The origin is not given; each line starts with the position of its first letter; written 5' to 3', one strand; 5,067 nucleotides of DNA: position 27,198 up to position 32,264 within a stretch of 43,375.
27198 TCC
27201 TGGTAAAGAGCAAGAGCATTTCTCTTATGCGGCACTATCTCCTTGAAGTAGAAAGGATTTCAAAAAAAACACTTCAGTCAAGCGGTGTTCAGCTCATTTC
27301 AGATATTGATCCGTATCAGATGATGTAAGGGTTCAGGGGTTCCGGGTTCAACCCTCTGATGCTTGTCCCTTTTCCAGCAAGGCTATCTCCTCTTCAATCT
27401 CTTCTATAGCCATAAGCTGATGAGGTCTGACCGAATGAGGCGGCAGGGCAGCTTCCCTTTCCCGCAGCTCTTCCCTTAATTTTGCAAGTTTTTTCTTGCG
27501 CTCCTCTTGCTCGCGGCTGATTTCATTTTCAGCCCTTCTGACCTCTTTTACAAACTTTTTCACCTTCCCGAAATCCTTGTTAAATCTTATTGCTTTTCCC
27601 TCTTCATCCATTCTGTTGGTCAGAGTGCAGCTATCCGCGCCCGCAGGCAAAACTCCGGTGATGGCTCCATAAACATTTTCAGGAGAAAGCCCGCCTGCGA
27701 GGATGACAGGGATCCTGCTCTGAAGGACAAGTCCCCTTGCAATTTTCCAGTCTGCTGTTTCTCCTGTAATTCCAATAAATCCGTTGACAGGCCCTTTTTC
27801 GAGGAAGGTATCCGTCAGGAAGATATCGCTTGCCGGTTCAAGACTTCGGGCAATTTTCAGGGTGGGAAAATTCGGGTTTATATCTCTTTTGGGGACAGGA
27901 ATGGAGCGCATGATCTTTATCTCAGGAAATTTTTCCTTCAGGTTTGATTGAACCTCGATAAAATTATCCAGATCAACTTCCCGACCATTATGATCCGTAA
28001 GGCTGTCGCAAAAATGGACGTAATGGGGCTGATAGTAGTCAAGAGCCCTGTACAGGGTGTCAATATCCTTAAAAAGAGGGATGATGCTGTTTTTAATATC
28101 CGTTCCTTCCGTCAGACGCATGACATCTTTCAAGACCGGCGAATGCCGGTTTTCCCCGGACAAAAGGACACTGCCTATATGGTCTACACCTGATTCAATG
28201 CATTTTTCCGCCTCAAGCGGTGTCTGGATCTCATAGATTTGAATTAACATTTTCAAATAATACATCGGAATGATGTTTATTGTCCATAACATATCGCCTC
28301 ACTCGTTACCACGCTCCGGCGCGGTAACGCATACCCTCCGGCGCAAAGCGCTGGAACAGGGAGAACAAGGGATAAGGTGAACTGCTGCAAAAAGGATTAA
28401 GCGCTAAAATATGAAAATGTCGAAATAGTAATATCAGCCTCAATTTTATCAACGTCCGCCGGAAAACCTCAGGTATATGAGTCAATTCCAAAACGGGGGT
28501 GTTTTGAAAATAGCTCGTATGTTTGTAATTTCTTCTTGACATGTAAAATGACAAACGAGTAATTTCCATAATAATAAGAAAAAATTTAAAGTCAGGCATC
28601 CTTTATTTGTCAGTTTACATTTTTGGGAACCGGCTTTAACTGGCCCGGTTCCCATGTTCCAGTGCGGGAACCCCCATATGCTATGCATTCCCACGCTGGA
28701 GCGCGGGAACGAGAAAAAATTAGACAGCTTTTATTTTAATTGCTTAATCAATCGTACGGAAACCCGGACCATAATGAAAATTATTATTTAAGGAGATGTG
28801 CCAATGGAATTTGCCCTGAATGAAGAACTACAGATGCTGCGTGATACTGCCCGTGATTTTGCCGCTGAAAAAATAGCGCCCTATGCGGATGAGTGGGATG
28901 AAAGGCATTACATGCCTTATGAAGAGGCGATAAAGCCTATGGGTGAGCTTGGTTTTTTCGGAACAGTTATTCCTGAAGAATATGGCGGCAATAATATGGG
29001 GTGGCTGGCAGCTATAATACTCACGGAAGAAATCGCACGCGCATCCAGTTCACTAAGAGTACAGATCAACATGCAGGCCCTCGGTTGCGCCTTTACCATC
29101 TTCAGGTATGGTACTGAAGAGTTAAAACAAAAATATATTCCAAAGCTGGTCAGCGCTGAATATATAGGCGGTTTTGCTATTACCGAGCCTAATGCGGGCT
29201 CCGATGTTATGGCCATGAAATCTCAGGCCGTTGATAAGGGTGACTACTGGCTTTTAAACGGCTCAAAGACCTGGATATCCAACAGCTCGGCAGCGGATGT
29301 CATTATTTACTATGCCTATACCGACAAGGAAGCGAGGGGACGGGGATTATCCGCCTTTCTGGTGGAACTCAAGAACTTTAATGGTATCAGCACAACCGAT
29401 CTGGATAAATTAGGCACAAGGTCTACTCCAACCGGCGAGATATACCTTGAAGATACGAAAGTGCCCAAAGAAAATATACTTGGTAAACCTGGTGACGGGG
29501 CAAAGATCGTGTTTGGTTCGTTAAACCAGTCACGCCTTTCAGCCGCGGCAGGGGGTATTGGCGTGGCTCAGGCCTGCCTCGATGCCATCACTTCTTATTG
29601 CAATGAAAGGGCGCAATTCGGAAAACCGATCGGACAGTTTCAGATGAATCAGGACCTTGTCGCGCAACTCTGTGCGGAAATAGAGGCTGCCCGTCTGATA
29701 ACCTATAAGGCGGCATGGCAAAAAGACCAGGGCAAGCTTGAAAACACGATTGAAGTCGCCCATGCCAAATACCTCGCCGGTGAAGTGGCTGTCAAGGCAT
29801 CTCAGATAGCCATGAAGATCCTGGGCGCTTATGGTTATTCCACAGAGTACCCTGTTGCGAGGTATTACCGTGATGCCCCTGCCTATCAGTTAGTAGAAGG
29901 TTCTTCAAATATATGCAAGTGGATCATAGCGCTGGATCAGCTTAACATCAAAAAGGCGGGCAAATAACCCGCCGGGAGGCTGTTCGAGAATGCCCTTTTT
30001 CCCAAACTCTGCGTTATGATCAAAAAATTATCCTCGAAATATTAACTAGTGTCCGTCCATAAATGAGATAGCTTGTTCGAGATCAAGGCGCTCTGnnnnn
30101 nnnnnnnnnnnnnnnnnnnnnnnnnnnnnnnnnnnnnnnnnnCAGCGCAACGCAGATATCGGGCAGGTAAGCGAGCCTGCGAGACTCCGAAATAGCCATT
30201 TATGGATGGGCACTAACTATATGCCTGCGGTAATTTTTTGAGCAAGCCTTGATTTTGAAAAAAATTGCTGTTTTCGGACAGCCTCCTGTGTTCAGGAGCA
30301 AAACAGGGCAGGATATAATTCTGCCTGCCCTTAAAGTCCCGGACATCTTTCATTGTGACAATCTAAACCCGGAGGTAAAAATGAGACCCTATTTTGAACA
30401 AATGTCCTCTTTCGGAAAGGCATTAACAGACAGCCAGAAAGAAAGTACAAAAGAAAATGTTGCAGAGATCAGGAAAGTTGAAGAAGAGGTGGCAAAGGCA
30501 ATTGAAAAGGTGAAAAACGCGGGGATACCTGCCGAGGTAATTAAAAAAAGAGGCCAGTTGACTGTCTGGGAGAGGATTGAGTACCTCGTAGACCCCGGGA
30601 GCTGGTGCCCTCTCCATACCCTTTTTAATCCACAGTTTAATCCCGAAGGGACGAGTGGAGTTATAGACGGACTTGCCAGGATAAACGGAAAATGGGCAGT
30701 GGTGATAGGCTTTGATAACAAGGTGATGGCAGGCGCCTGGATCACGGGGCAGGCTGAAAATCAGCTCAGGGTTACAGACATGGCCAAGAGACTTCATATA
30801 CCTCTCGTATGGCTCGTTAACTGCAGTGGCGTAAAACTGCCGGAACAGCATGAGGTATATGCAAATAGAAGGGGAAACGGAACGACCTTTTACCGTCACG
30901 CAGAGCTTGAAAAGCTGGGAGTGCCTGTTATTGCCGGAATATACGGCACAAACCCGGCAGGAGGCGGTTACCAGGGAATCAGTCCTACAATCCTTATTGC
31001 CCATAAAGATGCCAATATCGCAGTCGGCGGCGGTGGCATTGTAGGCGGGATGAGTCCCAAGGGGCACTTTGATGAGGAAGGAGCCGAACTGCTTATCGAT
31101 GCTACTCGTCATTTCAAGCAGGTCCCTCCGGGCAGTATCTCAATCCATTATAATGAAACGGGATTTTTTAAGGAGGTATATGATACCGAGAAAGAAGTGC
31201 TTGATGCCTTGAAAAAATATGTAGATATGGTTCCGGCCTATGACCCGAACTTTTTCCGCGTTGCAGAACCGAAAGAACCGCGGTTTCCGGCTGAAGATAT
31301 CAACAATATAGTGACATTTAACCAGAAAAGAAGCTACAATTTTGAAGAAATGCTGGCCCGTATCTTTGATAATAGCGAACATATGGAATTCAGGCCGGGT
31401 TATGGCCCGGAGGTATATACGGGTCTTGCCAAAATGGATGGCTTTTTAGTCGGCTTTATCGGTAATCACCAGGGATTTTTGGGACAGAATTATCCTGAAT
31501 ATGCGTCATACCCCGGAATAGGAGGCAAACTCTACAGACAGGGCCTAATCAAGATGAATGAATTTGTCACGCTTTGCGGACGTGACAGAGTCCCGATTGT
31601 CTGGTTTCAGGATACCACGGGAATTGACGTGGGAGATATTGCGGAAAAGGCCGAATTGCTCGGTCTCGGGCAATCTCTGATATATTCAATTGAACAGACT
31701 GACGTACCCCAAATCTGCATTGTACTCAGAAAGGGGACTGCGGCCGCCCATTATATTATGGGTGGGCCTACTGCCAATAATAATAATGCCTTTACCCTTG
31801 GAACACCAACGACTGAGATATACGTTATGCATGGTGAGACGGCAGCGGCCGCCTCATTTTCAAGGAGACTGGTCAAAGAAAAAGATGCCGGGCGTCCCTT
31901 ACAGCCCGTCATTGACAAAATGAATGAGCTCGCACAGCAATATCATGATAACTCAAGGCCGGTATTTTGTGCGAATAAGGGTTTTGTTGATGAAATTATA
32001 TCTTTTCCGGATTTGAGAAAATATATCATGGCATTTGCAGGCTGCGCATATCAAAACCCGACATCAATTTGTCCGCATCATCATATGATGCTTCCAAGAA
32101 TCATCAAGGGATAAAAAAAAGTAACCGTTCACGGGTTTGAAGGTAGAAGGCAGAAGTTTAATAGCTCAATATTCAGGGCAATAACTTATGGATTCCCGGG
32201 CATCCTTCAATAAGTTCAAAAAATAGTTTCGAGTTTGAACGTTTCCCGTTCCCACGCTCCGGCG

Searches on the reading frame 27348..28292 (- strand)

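Call 27: search_protein_families(library=pfam, proteins=[window:27348-28292:-], max_evalue=0.00001)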
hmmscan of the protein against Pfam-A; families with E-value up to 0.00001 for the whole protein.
window:27348-28292:- (314 aa): 1 family
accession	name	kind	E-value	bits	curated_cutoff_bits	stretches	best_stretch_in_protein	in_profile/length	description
PF00697.28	PRAI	-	3.1e-06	27.5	22.7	1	144-220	107-171/193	N-(5'phosphoribosyl)anthranilate (PRA) isomerase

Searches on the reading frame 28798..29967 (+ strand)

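Call 27: search_protein_families(library=pfam, proteins=[window:28798-29967:+], max_evalue=0.00001)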
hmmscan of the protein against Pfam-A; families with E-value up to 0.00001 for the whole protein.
window:28798-29967:+ (389 aa): 4 families
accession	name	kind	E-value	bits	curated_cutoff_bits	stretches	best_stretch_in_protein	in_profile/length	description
PF00441.29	Acyl-CoA_dh_1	-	6.5e-43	146.9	22.4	1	232-378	1-146/150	Acyl-CoA dehydrogenase, C-terminal domain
PF02771.21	Acyl-CoA_dh_N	-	3.4e-37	127.7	22.9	1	8-121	1-113/113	Acyl-CoA dehydrogenase, N-terminal domain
PF02770.24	Acyl-CoA_dh_M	-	5e-24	84.7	33.3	1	125-219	1-96/97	Acyl-CoA dehydrogenase, middle domain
PF08028.16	Acyl-CoA_dh_2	-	2e-17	64.2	22.7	1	248-364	2-127/134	Acyl-CoA dehydrogenase, C-terminal domain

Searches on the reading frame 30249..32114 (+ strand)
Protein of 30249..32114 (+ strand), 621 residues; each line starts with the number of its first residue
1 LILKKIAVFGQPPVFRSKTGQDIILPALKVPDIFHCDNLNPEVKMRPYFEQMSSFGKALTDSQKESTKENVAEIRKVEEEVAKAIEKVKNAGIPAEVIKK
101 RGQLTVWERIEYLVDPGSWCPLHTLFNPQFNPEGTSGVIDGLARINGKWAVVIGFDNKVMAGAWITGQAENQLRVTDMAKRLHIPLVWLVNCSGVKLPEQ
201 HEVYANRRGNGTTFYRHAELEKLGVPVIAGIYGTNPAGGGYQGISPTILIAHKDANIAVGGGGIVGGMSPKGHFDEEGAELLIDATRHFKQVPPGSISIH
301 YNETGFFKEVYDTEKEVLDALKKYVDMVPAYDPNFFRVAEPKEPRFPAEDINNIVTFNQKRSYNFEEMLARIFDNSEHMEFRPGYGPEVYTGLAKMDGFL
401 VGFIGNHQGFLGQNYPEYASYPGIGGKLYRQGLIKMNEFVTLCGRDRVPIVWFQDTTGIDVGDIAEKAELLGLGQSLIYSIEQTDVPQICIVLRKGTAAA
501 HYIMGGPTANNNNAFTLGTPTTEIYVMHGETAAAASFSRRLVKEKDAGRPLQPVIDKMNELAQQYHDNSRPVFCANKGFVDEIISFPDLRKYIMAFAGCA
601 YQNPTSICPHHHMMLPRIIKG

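Call 27: search_protein_families(library=pfam, proteins=[window:30249-32114:+], max_evalue=0.00001)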
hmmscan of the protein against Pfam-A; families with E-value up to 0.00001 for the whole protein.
window:30249-32114:+ (621 aa): 2 families
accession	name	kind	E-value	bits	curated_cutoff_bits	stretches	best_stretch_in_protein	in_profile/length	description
PF01039.27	Carboxyl_trans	-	9.1e-99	331.7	22.3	1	100-613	4-492/493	Carboxyl transferase domain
PF03255.19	ACCA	-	6.5e-06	26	23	0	172-239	136-200/310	Acetyl co-enzyme A carboxylase carboxyltransferase-like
